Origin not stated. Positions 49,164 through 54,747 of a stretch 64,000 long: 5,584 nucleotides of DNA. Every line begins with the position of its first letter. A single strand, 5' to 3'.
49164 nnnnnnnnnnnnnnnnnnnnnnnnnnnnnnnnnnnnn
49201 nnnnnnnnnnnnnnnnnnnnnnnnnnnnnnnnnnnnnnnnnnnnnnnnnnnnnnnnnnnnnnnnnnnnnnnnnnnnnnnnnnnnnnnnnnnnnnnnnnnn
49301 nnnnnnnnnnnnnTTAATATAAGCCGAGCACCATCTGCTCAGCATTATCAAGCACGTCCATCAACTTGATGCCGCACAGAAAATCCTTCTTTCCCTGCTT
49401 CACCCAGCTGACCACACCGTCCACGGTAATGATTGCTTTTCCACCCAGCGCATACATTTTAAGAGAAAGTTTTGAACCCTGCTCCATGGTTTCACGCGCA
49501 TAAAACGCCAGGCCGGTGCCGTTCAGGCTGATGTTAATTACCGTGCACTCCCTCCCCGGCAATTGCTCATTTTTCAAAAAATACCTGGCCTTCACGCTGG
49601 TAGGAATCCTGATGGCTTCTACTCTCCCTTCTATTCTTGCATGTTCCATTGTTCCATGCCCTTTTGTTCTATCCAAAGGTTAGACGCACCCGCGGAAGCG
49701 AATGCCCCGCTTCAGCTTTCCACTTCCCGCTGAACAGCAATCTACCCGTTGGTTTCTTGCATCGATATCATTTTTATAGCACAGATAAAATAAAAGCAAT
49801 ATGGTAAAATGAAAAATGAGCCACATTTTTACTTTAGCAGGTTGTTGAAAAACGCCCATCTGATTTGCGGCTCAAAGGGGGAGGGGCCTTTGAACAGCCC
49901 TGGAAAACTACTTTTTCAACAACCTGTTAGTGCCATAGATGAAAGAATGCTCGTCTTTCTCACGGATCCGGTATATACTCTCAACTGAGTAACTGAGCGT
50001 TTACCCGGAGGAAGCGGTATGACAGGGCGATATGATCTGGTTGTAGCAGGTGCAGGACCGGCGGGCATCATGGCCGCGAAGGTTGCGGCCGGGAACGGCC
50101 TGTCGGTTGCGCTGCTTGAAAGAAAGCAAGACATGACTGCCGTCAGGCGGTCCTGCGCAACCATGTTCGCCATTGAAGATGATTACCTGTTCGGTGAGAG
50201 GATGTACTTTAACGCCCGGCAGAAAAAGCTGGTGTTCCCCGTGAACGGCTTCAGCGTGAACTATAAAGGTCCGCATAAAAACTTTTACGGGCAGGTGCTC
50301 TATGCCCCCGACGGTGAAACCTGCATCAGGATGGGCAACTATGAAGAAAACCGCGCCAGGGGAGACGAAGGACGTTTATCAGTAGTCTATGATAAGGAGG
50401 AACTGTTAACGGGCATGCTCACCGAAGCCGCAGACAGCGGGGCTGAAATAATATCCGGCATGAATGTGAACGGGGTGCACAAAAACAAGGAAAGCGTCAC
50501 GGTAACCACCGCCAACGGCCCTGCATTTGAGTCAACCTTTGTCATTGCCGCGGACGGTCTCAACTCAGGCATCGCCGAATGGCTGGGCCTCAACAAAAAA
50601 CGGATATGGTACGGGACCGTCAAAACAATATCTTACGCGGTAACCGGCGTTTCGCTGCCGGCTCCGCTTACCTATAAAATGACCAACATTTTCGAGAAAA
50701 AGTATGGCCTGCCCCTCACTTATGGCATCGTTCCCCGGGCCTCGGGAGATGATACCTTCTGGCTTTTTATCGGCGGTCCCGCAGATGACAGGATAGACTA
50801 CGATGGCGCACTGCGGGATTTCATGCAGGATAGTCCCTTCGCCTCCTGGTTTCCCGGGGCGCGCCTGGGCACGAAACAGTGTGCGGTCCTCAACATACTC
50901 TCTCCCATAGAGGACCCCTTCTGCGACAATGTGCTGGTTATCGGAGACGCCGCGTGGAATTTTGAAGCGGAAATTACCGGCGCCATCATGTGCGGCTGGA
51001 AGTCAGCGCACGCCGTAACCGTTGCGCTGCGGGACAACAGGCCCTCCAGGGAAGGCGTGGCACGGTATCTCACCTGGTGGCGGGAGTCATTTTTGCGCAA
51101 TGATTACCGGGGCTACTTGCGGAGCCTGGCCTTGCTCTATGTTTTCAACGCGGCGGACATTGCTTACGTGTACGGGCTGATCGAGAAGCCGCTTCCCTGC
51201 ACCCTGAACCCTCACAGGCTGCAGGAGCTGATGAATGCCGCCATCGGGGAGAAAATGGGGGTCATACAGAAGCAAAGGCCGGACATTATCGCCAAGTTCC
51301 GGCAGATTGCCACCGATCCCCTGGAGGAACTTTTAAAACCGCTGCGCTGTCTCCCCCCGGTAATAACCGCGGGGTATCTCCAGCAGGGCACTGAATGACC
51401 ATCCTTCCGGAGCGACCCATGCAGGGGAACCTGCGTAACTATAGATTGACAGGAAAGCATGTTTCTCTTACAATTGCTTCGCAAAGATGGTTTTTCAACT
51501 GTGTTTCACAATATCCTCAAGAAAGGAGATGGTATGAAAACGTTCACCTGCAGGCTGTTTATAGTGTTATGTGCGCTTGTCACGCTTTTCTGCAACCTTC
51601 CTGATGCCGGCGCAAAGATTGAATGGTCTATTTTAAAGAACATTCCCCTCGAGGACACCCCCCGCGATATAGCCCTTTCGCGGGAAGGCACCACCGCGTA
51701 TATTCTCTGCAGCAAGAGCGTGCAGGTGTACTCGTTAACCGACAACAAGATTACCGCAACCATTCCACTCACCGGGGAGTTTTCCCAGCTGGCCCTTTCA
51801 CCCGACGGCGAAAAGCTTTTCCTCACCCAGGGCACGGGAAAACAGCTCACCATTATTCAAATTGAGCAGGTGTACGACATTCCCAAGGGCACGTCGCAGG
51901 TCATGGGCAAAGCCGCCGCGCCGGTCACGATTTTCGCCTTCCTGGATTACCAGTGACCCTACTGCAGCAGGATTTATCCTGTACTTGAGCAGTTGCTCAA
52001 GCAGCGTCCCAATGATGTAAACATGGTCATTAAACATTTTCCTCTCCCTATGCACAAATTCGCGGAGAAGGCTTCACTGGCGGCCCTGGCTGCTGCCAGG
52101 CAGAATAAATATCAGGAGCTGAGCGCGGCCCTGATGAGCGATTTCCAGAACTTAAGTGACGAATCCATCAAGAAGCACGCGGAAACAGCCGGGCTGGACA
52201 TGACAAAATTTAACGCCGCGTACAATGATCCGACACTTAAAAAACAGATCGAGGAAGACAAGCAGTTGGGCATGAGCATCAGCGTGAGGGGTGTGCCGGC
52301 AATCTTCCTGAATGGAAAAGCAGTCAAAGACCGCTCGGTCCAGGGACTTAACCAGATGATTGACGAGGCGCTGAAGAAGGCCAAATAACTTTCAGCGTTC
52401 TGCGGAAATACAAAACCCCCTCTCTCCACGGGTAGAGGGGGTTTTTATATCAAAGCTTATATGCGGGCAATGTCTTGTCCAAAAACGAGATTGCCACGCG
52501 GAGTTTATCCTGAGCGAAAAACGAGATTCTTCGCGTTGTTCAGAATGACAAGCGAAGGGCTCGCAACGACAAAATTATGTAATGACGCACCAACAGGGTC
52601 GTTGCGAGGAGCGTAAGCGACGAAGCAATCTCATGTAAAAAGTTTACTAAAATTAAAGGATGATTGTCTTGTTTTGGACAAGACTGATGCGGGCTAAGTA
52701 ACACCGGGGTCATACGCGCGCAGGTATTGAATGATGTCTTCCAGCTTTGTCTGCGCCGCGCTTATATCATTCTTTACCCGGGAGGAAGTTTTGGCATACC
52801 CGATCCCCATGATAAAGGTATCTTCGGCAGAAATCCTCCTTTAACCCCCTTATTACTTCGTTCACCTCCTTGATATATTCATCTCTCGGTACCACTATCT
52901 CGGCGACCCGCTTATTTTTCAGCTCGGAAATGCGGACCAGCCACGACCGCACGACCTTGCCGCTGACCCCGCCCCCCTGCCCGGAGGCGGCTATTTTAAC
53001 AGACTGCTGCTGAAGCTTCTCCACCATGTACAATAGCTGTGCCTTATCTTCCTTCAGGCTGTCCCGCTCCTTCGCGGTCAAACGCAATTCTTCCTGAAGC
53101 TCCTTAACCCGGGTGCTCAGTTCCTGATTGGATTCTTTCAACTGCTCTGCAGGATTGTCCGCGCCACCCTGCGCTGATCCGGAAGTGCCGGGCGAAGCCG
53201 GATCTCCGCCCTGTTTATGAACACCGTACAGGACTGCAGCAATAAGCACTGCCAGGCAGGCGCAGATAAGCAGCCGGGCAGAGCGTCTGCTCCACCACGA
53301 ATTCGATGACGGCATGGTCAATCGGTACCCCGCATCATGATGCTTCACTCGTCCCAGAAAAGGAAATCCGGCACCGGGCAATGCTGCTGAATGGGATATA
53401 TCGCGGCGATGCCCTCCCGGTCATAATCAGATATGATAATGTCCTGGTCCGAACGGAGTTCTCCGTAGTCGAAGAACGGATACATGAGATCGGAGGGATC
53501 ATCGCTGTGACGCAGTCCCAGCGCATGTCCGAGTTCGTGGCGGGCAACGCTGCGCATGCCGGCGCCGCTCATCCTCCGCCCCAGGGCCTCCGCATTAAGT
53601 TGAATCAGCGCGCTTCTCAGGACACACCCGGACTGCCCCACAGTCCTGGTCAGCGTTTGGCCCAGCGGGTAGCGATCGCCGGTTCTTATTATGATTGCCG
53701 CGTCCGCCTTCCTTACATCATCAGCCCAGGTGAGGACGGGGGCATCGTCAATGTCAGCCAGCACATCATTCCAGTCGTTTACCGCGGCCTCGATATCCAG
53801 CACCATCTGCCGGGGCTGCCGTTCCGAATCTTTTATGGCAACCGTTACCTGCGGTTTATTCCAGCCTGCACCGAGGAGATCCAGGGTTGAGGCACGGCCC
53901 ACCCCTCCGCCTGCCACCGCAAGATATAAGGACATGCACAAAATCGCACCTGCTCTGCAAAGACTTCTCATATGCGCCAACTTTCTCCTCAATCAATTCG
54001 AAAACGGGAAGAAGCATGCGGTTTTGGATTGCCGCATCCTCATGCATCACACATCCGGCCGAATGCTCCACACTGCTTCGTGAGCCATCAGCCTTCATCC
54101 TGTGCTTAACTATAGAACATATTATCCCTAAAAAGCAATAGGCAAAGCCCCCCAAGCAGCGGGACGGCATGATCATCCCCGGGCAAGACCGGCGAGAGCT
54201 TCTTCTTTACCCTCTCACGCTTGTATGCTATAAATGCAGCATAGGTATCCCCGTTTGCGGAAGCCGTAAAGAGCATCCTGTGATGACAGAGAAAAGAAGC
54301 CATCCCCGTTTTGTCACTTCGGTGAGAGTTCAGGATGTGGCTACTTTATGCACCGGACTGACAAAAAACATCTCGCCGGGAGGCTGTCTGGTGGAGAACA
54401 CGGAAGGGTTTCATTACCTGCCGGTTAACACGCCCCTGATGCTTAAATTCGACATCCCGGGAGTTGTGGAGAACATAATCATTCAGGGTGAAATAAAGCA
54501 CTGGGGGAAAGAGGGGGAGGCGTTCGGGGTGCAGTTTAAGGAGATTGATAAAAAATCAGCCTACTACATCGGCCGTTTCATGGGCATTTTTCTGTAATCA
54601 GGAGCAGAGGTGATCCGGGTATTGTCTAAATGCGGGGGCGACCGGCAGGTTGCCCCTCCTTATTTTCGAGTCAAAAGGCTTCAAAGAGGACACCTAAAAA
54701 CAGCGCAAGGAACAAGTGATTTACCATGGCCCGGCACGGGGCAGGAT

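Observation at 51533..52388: DsbA-like oxidoreductase with UGA at the first Cys of its CxxC motif: candidate selenoprotein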

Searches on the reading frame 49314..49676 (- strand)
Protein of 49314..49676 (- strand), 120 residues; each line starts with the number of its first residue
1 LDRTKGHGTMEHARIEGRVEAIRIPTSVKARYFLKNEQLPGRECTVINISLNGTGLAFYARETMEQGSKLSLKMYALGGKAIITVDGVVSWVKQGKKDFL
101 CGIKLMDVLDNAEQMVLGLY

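Call 38: search_protein_families(library=pfam, proteins=[window:49314-49676:-], max_evalue=0.00001)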
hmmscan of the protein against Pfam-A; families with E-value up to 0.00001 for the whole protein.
window:49314-49676:- (120 aa): 1 family
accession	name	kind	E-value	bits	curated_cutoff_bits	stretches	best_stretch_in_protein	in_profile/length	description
PF07238.19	PilZ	-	1.4e-09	38.6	22.5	1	21-114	5-94/102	PilZ domain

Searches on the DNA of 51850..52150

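Call 44: search_rna_families(source=window, start=51850, end=52150, threshold=evalue, max_evalue=10)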
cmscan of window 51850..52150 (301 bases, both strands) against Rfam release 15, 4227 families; matches with E-value up to 10: 1.
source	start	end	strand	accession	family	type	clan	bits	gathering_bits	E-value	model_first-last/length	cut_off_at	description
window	52061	52117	-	RF02166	PVT1_3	Gene; lncRNA;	-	8.9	45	4.7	1-95/95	no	Pvt1 oncogene conserved region 3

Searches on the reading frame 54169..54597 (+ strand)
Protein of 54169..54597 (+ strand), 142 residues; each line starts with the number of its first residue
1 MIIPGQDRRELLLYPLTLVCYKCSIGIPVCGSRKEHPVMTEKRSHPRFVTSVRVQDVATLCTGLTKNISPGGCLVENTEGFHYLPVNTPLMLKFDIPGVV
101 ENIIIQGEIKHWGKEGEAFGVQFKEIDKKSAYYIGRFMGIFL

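Call 38: search_protein_families(library=pfam, proteins=[window:54169-54597:+], max_evalue=0.00001)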
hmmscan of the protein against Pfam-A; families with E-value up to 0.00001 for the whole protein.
window:54169-54597:+ (142 aa): 1 family
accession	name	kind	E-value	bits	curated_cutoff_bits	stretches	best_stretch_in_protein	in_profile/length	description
PF07238.19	PilZ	-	2e-08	34.9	22.5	1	41-136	1-98/102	PilZ domain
